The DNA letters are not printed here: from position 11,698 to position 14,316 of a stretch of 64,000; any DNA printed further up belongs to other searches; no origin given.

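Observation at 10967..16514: DPPR-synthase-like UbiA enzyme divergently paired with two tandem giant GT-C-like membrane proteins: a polyprenyl-phospho-pentose glycosylation module outside the mycobacterial context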

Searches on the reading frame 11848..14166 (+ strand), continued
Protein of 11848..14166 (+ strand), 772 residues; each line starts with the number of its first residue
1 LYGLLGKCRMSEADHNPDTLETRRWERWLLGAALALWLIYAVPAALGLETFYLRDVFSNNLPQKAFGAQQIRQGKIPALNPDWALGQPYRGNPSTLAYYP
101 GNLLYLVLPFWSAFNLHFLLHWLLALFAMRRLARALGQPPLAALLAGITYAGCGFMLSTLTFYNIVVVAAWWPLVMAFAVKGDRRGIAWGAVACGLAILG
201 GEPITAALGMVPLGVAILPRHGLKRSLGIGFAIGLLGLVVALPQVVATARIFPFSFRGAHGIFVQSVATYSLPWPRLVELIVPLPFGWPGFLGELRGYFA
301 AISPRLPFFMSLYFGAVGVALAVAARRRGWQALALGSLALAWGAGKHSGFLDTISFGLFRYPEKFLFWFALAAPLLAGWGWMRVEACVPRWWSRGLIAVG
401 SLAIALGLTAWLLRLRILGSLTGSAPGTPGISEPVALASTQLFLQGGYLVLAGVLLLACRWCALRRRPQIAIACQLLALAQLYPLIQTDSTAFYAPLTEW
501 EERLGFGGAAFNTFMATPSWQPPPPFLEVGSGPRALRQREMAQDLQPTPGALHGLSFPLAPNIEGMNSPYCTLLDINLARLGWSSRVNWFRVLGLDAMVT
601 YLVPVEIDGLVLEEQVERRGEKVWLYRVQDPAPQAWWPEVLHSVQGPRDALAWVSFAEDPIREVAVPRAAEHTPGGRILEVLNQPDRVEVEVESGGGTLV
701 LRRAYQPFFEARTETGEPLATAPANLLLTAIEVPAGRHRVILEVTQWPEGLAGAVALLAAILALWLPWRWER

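Call 39: find_encoding_contigs(protein=P0024, flank=8000, max_places=1)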
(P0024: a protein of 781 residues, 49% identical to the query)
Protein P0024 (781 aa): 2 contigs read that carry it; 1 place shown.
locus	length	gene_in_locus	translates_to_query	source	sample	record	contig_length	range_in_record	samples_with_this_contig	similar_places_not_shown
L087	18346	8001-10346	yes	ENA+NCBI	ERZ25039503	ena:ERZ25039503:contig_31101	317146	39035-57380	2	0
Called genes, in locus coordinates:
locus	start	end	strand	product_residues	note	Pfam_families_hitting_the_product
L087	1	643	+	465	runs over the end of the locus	PF00037:Fer4 (faint), PF12797:Fer4_2 (faint), PF12800:Fer4_4 (faint), PF12837:Fer4_6 (faint), PF13187:Fer4_9 (faint), PF12838:Fer4_7, PF01855:POR_N, PF17147:PFOR_II, +2 more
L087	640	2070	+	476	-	PF02775:TPP_enzyme_C, PF01558:POR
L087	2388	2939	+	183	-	PF08843:AbiEii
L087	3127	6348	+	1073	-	PF02012:BNR (faint), PF15902:Sortilin-Vps10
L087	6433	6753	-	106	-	PF00106:adh_short, PF13561:adh_short_C2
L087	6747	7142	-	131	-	PF00106:adh_short, PF13561:adh_short_C2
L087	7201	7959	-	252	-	PF03372:Exo_endo_phos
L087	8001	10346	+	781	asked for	-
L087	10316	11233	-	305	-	PF00005:ABC_tran, PF13555:AAA_29 (faint), PF13304:AAA_21 (faint)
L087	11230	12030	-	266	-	PF00528:BPD_transp_1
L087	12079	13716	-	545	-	PF09084:NMT1, PF12974:Phosphonate-bd, PF13379:NMT1_2 (weak), PF00691:OmpA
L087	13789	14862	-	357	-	-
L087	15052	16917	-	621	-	PF25852:DUF6242_C (faint), PF14870:PSII_BNR (faint), PF15902:Sortilin-Vps10 (faint), PF02012:BNR (faint)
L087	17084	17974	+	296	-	PF01546:Peptidase_M20 (faint), PF04389:Peptidase_M28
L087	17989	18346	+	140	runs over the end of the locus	PF13899:Thioredoxin_7, PF13098:Thioredoxin_2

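Call 40: find_encoding_contigs(protein=P0033, flank=8000, max_places=1)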
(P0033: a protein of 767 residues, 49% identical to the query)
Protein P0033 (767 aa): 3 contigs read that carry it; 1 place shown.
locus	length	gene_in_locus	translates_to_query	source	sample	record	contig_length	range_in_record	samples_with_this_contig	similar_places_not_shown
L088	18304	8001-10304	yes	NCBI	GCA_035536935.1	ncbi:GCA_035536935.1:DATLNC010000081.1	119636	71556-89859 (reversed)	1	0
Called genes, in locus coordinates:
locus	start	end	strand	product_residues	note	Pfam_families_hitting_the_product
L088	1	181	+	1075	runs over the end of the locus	PF02012:BNR (faint), PF15902:Sortilin-Vps10, PF24316:Tli3 (faint), PF15902:Sortilin-Vps10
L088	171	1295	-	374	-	PF01244:Peptidase_M19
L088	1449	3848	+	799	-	PF12704:MacB_PCD, PF02687:FtsX, PF12704:MacB_PCD, PF02687:FtsX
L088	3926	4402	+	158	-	-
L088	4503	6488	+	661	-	PF07995:GSDH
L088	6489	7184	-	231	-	PF00106:adh_short, PF08659:KR (weak), PF13561:adh_short_C2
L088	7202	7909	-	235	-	PF03372:Exo_endo_phos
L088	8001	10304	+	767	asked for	-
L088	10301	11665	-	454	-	-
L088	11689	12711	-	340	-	-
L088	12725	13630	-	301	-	PF00005:ABC_tran, PF13304:AAA_21 (faint)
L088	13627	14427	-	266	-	PF00528:BPD_transp_1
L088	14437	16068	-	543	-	PF09084:NMT1, PF12974:Phosphonate-bd, PF13379:NMT1_2 (weak), PF00691:OmpA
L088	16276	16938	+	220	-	-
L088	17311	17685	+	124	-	PF02411:MerT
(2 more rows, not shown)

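Call 50: search_protein_families(library=pfam, proteins=[window:11875-14166:+], max_evalue=10)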
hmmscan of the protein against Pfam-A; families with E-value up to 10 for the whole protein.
window:11875-14166:+ (763 aa): 0 families

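Call 55: search_protein_families(library=ncbifam, proteins=[L065:6095-7030:-, L065:4935-6098:-, L065:3259-5001:+, L032:4300-5301:-, L032:3108-4373:-, L032:777-2273:-], max_evalue=0.001)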
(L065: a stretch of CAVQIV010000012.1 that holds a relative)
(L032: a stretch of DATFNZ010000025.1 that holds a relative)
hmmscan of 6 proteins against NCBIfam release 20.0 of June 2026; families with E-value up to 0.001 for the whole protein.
L065:6095-7030:- (311 aa): 11 families
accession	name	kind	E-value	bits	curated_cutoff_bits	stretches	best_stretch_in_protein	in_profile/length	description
TIGR04182.1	glyco_TIGR04182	equivalog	1.8e-60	204.8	325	1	12-296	3-282/293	S-layer glycoprotein N-glycosyltransferase AglJ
NF041391.1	DPhHxTase_Halo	equivalog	1.5e-27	95.9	375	1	18-230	4-209/213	dolichyl-phosphate hexose transferase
NF058614.1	PPMAGASynPpgS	equivalog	3.7e-19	69.1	370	1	12-201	3-195/226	polyprenyl-phospho-N-acetylgalactosaminyl synthase PpgS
NF010496.0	PRK13915.1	equivalog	5.1e-12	45.5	262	1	9-96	31-127/307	glucosyl-3-phosphoglycerate synthase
NF041865.1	EpsU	equivalog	5.6e-11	42.1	700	1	11-100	41-137/394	exopolysaccharide biosynthesis GT2 family glycosyltransferase EpsU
TIGR04283.1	glyco_like_mftF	equivalog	6e-11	42.4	182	1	13-110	3-97/221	TIGR04283 family arsenosugar biosynthesis glycosyltransferase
NF053846.1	glyco_with_XrtP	equivalog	3.6e-08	32.5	520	1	13-79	45-120/440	XrtP-associated glycosyltransferase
NF007986.1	PRK10714.1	equivalog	3.9e-07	29.4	529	1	7-133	4-137/316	undecaprenyl-phosphate 4-deoxy-4-formamido-L-arabinose transferase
NF047588.1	GlcsyltransPgfSStrep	equivalog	1.4e-06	27.7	500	1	12-170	4-166/308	glycosyltransferase PgfS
TIGR03937.1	PgaC_IcaA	equivalog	1.1e-05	24.6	422.3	1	8-97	44-137/407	poly-beta-1,6-N-acetyl-D-glucosamine synthase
TIGR03469.1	HpnB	hypoth_equivalog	2.7e-05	23.4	379.25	1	10-113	45-163/386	hopene-associated glycosyltransferase HpnB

L065:4935-6098:- (387 aa): 29 families (the best 25 are shown)
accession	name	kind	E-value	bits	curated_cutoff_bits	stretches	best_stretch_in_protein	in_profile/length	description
NF041876.1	EPS_EpsE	equivalog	9.9e-27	94.2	400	1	155-364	164-376/389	exopolysaccharide biosynthesis GT4 family glycosyltransferase EpsE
TIGR03449.1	mycothiol_MshA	equivalog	6.6e-24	84.5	462.5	1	208-381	223-401/406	D-inositol-3-phosphate glycosyltransferase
TIGR03999.1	thiol_BshA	equivalog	4e-21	75.4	273.7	1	208-383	202-373/375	N-acetyl-alpha-D-glucosaminyl L-malate synthase BshA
TIGR04047.1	MSMEG_0565_glyc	hypoth_equivalog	4e-19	68.9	259.85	1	204-375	192-366/373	MSMEG_0565 family glycosyltransferase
NF053787.1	GlcN_PG_synth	equivalog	7e-19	67.9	480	1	208-381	200-357/361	N-acetylglucosaminyl phosphatidylglycerol synthase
TIGR03088.1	stp2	hypoth_equivalog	2e-15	56.8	409.05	1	209-359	198-348/374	TIGR03088 family PEP-CTERM/XrtA system glycosyltransferase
NF047880.1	glyco_SdgA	exception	9.7e-14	50.8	800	1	208-373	318-480/488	serine-aspartate repeat adhesin O-glycosyltransferase SdgA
TIGR04063.1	stp3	hypoth_equivalog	1.4e-13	50.6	442.05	1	209-362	217-373/397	TIGR04063 family PEP-CTERM/XrtA system glycosyltransferase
TIGR02149.1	glgA_Coryne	subfamily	5.4e-13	48.8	302.4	1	202-376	201-383/391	glycogen synthase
NF050063.1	ProtGlycPglJ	equivalog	1.8e-12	47.2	500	1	186-376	177-359/363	N-acetylgalactosamine-N,N'-diacetylbacillosaminyl-diphospho-undecaprenol 4-alpha-N-acetylgalactosaminyltransferase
NF041010.1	glycosy_Agl16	equivalog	1.3e-11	44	575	1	204-378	178-346/352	glycosylation protein Agl16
NF038255.1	exopoly_VpsD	equivalog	2.2e-11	43.2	300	1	209-311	207-311/381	VpsD family glycosyltransferase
NF007396.0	PRK09922.1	equivalog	4.3e-11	42.3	385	1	195-331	172-307/361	lipopolysaccharide 1,6-galactosyltransferase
NF050056.1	ProtGlycPglH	equivalog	2.2e-10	40.2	600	1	208-375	182-345/354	GalNAc-alpha-(1->4)-GalNAc-alpha-(1->3)-diNAcBac-PP-undecaprenol alpha-1,4-N-acetyl-D-galactosaminyltransferase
NF038295.1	EPS_HpsP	equivalog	2.2e-10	40.1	550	1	204-379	206-383/388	hormogonium polysaccharide biosynthesis glycosyltransferase HpsP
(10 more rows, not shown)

L065:3259-5001:+ (580 aa): 0 families

L032:4300-5301:- (333 aa): 10 families
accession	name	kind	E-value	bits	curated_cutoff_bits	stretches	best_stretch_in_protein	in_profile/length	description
TIGR04182.1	glyco_TIGR04182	equivalog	2.8e-59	200.9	325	1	34-319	2-282/293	S-layer glycoprotein N-glycosyltransferase AglJ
NF041391.1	DPhHxTase_Halo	equivalog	3.3e-24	85.1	375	1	41-253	4-209/213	dolichyl-phosphate hexose transferase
NF058614.1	PPMAGASynPpgS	equivalog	1.2e-19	70.7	370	1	34-224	2-195/226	polyprenyl-phospho-N-acetylgalactosaminyl synthase PpgS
NF010496.0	PRK13915.1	equivalog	3.1e-12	46.2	262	1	30-107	29-118/307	glucosyl-3-phosphoglycerate synthase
NF041865.1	EpsU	equivalog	5.2e-11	42.2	700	1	21-120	27-134/394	exopolysaccharide biosynthesis GT2 family glycosyltransferase EpsU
TIGR04283.1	glyco_like_mftF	equivalog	1.7e-09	37.6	182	1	35-107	2-74/221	TIGR04283 family arsenosugar biosynthesis glycosyltransferase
NF053846.1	glyco_with_XrtP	equivalog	4.8e-08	32.1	520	1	31-82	40-91/440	XrtP-associated glycosyltransferase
TIGR03937.1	PgaC_IcaA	equivalog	1.2e-06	27.7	422.3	1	14-119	28-136/407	poly-beta-1,6-N-acetyl-D-glucosamine synthase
TIGR03965.1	mycofact_glyco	equivalog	7.2e-06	25.1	280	1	25-107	67-156/467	mycofactocin biosynthesis glycosyltransferase MftF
TIGR03469.1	HpnB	hypoth_equivalog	0.00022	20.3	379.25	1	30-123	42-150/386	hopene-associated glycosyltransferase HpnB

L032:3108-4373:- (421 aa): 31 families (the best 25 are shown)
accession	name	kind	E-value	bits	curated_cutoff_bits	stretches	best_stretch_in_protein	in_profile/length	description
NF041876.1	EPS_EpsE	equivalog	1.5e-24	87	400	1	186-389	167-375/389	exopolysaccharide biosynthesis GT4 family glycosyltransferase EpsE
TIGR03449.1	mycothiol_MshA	equivalog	3.3e-21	75.7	462.5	1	205-405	190-399/406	D-inositol-3-phosphate glycosyltransferase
TIGR03999.1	thiol_BshA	equivalog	1.3e-19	70.4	273.7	1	184-406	147-370/375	N-acetyl-alpha-D-glucosaminyl L-malate synthase BshA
NF053787.1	GlcN_PG_synth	equivalog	3.9e-19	68.7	480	1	185-408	147-358/361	N-acetylglucosaminyl phosphatidylglycerol synthase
TIGR04047.1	MSMEG_0565_glyc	hypoth_equivalog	5.6e-17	61.9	259.85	1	228-401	190-366/373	MSMEG_0565 family glycosyltransferase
NF047880.1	glyco_SdgA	exception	1.6e-15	56.7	800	1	220-400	304-481/488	serine-aspartate repeat adhesin O-glycosyltransferase SdgA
TIGR04063.1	stp3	hypoth_equivalog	2.5e-14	53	442.05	1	234-403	216-389/397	TIGR04063 family PEP-CTERM/XrtA system glycosyltransferase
TIGR03088.1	stp2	hypoth_equivalog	3.3e-14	52.7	409.05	1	234-380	197-343/374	TIGR03088 family PEP-CTERM/XrtA system glycosyltransferase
TIGR02149.1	glgA_Coryne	subfamily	7.8e-11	41.7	302.4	1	229-402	202-383/391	glycogen synthase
TIGR02918.1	TIGR02918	equivalog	6.4e-10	38.3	574.6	1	232-359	320-442/500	accessory Sec system glycosyltransferase GtfA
NF007396.0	PRK09922.1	equivalog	1.8e-09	37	385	1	221-356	172-306/361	lipopolysaccharide 1,6-galactosyltransferase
NF038255.1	exopoly_VpsD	equivalog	2.5e-09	36.5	300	1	240-337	212-311/381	VpsD family glycosyltransferase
NF038295.1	EPS_HpsP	equivalog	1e-08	34.6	550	1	207-402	180-380/388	hormogonium polysaccharide biosynthesis glycosyltransferase HpsP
NF041010.1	glycosy_Agl16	equivalog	1.1e-08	34.3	575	1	233-405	181-347/352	glycosylation protein Agl16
NF047684.1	TeichurnBiosyTuaC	equivalog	1.9e-08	33.7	550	1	234-389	222-368/391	teichuronic acid biosynthesis protein TuaC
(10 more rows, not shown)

L032:777-2273:- (498 aa): 2 families
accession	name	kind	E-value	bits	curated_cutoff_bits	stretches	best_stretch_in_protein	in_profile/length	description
NF041905.1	MXAN_2677_2678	equivalog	3e-07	29.7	250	1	169-243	138-215/283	myxosortase-dependent metalloprotease, MXAN_2677/MXAN_2678 family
TIGR00864.1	PCC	subfamily_domain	0.00044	16.7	1861.4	1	432-493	1419-1480/2700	polycystin cation channel protein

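Call 67: fold_search(model_id=the predicted structure, library=pdb)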
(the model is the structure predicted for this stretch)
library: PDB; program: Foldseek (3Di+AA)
matches with E <= 10: 233; with E <= 0.001: 3
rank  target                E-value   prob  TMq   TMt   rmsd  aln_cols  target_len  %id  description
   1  6w98_A                2.0e-07  1.00  0.42  0.26  20.3       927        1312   13  Single-Particle Cryo-EM Structure of Arabinofuranosyltransferase AftD from Mycobacteria (released 2020-05-13)
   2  6wby                  1.1e-06  1.00  0.40  0.26  20.9       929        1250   14  Single-Particle Cryo-EM Structure of Arabinofuranosyltransferase AftD from Mycobacteria, Mutant R1389S Class 2 (released 2020-05-13)
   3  6wbx                  6.4e-05  1.00  0.39  0.25  22.2       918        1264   14  Single-Particle Cryo-EM Structure of Arabinofuranosyltransferase AftD from Mycobacteria, Mutant R1389S Class 1 (released 2020-05-13)
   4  7bvf_B                1.4e-03  0.98  0.28  0.22  21.9       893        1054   12  Cryo-EM structure of Mycobacterium tuberculosis arabinosyltransferase EmbA-EmbB-AcpM2 in complex with ethambutol (released 2020-04-29)
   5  7bwr_A                2.4e-03  0.98  0.28  0.22  21.0       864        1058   14  Mycobacterium smegmatis arabinosyltransferase complex EmbB2-AcpM2 in substrate DPA bound asymmetric "active state" (released 2020-05-27)
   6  7bvc_B                4.6e-03  0.91  0.26  0.20  20.4       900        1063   12  Cryo-EM structure of Mycobacterium smegmatis arabinosyltransferase EmbA-EmbB-AcpM2 in complex with ethambutol (released 2020-04-29)
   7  7bx8_A                2.8e-02  0.80  0.27  0.21  19.8       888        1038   13  Mycobacterium smegmatis arabinosyltransferase complex EmbB2-AcpM2 in symmetric "resting state" (released 2020-05-27)
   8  6ftg_5                3.3e-02  0.98  0.36  0.41  17.6       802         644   11  Subtomogram average of OST-containing ribosome-translocon complexes from canine rough microsomal membranes (released 2018-03-21)
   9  7zlh_A                3.9e-02  0.87  0.28  0.32  19.9       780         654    9  Cryo-EM structure of C-mannosyltransferase CeDPY19, in apo state, bound to CMT2-Fab and anti-Fab nanobody (released 2023-01-11)
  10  8pn9_A                5.7e-02  0.98  0.36  0.41  12.4       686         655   10  Structure of human oligosaccharyltransferase OST-A complex bound to NGI-1 (released 2024-05-08)
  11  7l16                  7.3e-02  0.14  0.10  0.13  23.8       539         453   14  Crystal structure of sugar-bound melibiose permease MelB (released 2021-08-04)
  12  9i5k_A                8.0e-02  0.91  0.26  0.37  16.9       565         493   11  Structure of the Chaetomium thermophilum Pmt4 homodimer (C2 symmetry) (released 2025-12-24)
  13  7zli_A                1.1e-01  0.84  0.33  0.37  16.1       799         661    8  Cryo-EM structure of C-mannosyltransferase CeDPY19, in complex with Dol25-P-Man and bound to CMT2-Fab and anti-Fab nan (released 2023-01-11)
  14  9oli_A                1.1e-01  0.11  0.09  0.13  23.9       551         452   14  Crystal structure of the melibiose-bound melibiose transporter (released 2026-02-04)
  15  7oci_F                1.4e-01  0.93  0.26  0.30  12.6       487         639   11  Cryo-EM structure of yeast Ost6p containing oligosaccharyltransferase complex (released 2022-02-16)
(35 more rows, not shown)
